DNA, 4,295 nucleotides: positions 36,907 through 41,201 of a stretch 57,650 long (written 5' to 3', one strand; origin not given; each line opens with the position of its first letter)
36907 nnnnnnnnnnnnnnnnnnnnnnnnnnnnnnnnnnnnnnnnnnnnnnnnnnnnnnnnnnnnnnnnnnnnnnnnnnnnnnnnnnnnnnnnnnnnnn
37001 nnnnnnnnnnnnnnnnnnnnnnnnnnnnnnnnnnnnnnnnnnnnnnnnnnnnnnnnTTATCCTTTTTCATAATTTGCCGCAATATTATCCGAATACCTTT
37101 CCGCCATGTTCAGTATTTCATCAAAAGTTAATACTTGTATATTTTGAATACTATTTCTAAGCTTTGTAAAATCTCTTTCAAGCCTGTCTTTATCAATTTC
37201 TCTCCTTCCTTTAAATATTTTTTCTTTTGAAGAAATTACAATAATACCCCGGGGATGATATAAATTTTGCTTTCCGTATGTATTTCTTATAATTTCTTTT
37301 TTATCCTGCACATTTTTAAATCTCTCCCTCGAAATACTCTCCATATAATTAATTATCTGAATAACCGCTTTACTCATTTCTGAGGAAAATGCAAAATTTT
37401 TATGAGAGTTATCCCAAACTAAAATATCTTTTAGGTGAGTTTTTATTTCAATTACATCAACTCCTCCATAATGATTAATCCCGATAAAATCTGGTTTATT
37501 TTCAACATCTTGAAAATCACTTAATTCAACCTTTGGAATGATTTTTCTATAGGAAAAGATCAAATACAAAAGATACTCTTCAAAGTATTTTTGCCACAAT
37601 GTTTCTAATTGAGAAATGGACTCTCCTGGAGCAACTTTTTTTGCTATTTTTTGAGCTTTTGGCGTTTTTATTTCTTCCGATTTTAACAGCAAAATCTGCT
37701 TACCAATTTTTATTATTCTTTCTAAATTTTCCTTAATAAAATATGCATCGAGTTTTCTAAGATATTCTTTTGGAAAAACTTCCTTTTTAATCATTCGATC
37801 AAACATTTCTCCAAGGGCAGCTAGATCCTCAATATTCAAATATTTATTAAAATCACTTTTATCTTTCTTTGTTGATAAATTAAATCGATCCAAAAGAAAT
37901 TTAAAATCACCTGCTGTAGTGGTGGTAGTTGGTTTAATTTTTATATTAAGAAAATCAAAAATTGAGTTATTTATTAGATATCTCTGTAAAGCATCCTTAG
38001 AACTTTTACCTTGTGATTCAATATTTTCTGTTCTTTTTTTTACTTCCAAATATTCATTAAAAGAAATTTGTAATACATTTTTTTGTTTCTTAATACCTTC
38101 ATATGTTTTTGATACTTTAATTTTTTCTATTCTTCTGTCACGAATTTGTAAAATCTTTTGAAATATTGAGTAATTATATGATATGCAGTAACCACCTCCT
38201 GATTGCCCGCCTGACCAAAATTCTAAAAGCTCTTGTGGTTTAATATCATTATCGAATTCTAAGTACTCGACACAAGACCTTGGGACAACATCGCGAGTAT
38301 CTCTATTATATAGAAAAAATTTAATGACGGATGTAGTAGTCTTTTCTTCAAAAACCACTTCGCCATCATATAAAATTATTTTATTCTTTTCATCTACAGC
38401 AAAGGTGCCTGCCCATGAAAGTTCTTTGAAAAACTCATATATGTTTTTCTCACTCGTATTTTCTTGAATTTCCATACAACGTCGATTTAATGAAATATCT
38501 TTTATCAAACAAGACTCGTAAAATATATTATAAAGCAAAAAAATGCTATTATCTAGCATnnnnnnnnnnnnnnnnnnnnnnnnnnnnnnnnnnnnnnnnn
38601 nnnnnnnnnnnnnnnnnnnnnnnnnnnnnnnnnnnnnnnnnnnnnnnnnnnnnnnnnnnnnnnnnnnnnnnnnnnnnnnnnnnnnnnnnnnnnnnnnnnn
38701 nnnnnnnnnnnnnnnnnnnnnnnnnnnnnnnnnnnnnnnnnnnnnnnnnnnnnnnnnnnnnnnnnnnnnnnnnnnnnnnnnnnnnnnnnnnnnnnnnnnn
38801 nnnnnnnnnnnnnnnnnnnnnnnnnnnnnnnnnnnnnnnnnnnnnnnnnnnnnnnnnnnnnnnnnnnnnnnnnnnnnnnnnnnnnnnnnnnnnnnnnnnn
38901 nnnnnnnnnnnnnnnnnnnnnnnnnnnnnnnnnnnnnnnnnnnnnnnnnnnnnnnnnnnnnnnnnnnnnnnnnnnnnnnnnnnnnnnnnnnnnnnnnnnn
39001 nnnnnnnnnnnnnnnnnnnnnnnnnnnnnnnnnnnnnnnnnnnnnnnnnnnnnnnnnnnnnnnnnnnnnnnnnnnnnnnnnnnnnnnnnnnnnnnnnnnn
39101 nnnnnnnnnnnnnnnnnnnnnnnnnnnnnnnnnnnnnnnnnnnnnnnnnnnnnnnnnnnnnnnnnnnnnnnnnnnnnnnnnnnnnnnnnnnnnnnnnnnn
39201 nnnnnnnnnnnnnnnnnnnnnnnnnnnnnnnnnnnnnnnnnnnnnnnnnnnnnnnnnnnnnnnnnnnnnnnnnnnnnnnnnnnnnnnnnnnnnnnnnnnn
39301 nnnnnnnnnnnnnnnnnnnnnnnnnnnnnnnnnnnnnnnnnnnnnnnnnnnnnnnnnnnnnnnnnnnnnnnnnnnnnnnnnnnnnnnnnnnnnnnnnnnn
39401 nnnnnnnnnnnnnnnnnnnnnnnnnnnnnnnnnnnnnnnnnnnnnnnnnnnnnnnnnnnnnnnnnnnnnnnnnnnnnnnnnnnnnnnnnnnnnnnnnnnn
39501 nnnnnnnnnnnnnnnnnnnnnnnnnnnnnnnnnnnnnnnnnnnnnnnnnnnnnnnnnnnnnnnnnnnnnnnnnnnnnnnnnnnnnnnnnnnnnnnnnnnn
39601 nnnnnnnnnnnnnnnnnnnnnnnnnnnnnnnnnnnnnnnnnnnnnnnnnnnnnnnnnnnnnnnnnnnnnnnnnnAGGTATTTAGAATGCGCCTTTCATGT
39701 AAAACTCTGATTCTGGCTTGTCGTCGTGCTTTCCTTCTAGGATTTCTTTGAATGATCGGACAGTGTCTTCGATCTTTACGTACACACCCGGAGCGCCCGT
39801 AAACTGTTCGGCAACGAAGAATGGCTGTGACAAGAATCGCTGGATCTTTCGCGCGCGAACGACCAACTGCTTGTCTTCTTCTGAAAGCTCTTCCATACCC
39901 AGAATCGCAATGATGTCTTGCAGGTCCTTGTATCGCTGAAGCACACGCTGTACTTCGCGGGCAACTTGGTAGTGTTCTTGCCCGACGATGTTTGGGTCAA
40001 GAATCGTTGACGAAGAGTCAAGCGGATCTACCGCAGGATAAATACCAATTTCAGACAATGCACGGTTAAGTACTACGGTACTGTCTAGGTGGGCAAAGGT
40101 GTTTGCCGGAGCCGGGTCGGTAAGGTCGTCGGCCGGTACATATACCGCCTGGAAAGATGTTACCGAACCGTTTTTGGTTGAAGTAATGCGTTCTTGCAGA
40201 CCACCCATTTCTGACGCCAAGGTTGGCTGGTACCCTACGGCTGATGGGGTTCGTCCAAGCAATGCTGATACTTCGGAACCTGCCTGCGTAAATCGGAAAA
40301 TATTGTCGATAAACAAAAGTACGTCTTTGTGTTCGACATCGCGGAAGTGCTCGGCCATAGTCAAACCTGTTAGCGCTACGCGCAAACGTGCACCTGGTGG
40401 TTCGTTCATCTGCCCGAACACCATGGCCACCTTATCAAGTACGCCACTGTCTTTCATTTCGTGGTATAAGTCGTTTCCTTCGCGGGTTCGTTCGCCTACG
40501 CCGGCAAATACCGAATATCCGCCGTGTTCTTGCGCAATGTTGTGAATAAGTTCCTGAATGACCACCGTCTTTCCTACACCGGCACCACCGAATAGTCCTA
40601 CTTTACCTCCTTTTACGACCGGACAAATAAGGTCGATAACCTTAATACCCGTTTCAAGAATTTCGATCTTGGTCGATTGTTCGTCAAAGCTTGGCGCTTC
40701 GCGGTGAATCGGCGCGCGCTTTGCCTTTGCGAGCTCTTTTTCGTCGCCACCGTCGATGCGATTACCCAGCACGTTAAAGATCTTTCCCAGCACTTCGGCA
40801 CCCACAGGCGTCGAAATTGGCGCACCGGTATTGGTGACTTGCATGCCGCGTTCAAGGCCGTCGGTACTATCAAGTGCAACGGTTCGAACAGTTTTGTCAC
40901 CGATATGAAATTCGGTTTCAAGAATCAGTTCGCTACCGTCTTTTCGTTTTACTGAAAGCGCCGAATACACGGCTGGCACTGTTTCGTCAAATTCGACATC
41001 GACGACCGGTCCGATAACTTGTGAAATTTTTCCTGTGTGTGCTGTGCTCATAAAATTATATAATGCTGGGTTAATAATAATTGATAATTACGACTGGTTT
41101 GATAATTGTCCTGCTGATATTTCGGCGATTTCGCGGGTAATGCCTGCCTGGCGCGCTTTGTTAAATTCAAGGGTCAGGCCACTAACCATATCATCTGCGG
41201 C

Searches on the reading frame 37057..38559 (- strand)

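Call 60: search_protein_families(library=pfam, proteins=[window:37057-38559:-], max_evalue=0.0001)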
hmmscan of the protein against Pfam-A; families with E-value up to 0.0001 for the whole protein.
window:37057-38559:- (500 aa): 1 family
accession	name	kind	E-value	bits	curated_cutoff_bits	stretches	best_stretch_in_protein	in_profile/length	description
PF14082.12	SduA_C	-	5e-19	69.4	27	1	319-483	4-159/159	Shedu protein SduA, C-terminal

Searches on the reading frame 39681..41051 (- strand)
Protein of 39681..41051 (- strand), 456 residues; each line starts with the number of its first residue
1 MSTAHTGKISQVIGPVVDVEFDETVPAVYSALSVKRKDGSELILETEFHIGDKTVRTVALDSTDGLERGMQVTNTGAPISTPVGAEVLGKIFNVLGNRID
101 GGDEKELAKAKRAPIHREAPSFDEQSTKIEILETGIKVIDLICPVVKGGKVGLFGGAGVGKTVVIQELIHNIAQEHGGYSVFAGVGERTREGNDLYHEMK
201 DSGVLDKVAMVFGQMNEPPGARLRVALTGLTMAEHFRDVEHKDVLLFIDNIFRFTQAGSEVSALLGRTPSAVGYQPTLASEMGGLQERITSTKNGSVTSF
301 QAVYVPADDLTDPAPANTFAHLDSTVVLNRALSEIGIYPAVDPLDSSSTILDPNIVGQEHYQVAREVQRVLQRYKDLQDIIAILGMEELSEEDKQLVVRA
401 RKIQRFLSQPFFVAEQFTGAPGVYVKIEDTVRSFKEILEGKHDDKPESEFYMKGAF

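Call 60: search_protein_families(library=pfam, proteins=[window:39681-41051:-], max_evalue=0.0001)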
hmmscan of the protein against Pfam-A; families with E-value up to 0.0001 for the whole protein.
window:39681-41051:- (456 aa): 3 families
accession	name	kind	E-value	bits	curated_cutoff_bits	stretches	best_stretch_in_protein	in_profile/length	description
PF00006.31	ATP-synt_ab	-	1e-73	248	29.5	1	135-348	1-213/213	ATP synthase alpha/beta family, nucleotide-binding domain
PF02874.29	ATP-synt_ab_N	-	2.3e-18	66.9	20.9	1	9-76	1-69/69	ATP synthase alpha/beta family, beta-barrel domain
PF22919.1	ATP-synt_VA_C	-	4.6e-17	62.4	24.7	1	354-438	6-93/101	C-terminal domain of V and A type ATP synthase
